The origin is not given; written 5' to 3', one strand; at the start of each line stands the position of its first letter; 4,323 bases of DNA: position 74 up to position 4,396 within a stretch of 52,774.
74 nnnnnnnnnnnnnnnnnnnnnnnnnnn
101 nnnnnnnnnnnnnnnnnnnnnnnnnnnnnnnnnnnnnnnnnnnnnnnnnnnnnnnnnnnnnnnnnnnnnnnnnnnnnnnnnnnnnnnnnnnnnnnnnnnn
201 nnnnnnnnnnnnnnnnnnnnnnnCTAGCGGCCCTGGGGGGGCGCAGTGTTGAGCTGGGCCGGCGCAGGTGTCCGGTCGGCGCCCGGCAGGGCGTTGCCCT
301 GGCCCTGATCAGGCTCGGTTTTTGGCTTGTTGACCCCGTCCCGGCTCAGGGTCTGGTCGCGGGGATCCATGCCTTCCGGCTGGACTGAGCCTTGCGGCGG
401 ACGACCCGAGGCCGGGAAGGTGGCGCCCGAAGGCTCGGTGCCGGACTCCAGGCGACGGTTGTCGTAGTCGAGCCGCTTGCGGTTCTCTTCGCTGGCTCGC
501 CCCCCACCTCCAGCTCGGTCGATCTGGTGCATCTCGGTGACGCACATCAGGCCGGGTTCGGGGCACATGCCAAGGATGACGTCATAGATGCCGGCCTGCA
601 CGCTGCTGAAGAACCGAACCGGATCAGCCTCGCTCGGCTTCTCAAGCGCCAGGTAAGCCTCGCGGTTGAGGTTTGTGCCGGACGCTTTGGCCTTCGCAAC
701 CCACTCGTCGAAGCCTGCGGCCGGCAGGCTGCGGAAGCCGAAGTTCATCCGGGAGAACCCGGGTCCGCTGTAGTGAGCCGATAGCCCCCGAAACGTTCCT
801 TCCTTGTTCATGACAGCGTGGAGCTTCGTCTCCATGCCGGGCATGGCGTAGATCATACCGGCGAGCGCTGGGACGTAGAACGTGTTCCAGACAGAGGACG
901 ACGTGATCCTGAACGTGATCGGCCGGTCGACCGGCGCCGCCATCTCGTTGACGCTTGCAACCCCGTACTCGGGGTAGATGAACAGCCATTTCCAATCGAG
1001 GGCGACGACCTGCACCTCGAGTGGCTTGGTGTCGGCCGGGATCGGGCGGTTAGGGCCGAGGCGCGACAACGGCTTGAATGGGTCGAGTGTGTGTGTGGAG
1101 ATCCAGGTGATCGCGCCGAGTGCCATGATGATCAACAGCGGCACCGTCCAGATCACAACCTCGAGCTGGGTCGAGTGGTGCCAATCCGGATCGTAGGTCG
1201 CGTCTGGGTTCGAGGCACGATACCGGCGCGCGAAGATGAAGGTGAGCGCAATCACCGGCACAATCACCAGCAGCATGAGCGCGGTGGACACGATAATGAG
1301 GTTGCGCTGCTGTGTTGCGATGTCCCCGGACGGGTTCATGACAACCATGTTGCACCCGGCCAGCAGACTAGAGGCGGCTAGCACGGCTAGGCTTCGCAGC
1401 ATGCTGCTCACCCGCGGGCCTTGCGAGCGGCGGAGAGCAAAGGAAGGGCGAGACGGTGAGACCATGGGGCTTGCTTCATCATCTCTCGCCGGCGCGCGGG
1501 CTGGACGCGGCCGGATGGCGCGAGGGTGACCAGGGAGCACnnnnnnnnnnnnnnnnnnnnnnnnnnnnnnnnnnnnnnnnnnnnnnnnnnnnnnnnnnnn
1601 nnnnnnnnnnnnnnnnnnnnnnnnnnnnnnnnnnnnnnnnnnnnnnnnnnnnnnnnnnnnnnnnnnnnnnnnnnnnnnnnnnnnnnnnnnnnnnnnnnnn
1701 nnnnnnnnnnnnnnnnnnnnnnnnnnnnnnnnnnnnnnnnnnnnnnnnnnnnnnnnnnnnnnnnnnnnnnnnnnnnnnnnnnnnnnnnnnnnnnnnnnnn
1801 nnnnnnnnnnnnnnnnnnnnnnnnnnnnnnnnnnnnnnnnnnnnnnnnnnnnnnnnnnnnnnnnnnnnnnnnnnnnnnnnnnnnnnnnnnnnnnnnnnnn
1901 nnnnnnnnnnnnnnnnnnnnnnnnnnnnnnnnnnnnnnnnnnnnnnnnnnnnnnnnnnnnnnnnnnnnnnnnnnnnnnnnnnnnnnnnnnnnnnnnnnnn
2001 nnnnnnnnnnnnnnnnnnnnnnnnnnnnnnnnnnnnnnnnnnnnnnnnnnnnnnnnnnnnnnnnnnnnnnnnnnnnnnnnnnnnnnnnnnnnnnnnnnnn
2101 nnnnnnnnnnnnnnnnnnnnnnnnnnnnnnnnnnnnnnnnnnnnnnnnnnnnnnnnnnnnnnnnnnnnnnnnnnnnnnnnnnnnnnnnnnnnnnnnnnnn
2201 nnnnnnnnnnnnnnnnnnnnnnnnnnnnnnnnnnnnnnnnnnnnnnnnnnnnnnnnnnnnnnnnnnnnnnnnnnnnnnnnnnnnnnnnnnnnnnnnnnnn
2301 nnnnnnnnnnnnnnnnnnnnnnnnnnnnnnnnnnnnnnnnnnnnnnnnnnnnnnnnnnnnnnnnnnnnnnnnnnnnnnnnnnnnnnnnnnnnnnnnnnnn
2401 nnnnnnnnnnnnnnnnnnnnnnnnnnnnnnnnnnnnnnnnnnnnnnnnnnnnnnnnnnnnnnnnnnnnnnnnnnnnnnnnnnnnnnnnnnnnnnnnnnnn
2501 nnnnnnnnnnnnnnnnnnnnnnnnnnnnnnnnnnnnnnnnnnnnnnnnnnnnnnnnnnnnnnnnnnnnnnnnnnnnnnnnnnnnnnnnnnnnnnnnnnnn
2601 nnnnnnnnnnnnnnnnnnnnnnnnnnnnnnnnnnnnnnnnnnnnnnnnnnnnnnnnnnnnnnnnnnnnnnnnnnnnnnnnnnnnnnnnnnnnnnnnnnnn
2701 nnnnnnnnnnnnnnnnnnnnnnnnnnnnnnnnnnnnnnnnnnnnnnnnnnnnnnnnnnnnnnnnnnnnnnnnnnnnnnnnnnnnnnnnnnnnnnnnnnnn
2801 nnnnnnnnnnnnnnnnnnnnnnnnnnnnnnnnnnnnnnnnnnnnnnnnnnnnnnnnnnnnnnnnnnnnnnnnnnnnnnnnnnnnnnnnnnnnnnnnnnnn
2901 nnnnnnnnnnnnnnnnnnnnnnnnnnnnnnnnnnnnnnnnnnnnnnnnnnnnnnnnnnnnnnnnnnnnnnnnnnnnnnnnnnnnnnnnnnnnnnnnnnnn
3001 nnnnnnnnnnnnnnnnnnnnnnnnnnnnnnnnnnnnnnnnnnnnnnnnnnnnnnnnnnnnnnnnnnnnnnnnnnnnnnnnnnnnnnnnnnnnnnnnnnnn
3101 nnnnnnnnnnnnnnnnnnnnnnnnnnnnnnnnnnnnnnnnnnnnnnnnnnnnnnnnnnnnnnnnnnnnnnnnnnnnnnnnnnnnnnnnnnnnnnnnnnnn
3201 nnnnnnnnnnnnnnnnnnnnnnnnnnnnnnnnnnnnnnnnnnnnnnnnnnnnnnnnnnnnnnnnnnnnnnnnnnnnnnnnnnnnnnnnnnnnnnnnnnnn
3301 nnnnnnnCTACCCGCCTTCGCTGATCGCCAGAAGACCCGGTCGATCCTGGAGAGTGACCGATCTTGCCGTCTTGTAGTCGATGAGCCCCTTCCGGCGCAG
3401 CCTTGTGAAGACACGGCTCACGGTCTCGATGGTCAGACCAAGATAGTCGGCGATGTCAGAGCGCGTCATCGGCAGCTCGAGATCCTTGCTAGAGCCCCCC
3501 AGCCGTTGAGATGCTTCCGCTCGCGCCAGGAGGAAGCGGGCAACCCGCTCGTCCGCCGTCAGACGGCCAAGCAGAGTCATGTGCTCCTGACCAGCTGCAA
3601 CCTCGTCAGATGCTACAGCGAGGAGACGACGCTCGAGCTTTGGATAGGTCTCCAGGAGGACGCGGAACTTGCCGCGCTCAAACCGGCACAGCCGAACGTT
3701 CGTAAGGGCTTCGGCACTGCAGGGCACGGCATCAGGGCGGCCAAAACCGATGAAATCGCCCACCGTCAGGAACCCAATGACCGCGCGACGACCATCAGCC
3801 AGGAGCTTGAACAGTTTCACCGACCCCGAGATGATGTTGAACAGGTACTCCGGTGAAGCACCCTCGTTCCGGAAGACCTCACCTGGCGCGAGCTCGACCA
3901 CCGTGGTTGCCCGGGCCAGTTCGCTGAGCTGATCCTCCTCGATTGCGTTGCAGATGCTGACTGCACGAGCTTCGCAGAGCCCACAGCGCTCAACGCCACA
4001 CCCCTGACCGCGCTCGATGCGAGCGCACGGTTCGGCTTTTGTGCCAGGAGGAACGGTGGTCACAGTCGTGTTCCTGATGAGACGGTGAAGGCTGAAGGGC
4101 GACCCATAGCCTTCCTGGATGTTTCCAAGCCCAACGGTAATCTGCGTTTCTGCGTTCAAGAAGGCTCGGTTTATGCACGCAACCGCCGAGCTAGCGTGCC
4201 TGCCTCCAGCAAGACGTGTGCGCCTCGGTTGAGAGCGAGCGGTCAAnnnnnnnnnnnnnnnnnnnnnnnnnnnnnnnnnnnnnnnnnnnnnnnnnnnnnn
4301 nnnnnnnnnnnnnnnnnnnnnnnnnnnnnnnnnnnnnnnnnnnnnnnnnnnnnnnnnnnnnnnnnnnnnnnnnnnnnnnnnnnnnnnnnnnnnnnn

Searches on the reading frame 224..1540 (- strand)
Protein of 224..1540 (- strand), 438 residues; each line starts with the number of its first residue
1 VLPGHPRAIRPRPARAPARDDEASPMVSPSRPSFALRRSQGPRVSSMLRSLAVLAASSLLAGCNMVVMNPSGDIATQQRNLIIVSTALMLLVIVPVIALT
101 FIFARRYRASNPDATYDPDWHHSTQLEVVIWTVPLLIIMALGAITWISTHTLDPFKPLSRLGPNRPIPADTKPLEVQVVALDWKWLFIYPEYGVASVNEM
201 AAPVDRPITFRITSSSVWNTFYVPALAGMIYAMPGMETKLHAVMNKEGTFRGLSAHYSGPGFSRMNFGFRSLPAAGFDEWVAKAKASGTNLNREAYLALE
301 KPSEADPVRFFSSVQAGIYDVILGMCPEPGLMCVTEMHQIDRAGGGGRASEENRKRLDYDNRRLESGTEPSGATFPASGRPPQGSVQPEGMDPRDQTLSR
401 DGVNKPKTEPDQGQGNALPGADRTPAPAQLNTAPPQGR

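Call 49: search_protein_families(library=pfam, proteins=[window:224-1540:-], max_evalue=0.001)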
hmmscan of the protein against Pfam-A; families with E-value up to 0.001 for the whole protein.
window:224-1540:- (438 aa): 2 families
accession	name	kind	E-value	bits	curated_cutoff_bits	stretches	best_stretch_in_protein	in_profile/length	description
PF06481.20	COX_ARM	-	1.3e-15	57.4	23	1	285-330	1-46/46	COX Aromatic Rich Motif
PF00116.26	COX2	-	5.4e-05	23.5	22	1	198-265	46-113/120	Cytochrome C oxidase subunit II, periplasmic domain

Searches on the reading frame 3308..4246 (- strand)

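Call 49: search_protein_families(library=pfam, proteins=[window:3308-4246:-], max_evalue=0.001)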
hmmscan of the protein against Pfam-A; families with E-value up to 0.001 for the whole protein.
window:3308-4246:- (312 aa): 4 families
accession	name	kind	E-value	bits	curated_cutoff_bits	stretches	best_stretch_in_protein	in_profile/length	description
PF13545.12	HTH_Crp_2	-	1.8e-20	73.1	27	1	233-307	1-69/70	Crp-like helix-turn-helix domain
PF00325.26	Crp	-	6.3e-18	64.6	21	1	258-289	1-32/32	Bacterial regulatory proteins, crp family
PF00027.35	cNMP_binding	-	4.6e-15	55.8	27.5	1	117-201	2-89/89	Cyclic nucleotide-binding domain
PF12802.13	MarR_2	-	0.00087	19.9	27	0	260-292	21-53/61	MarR family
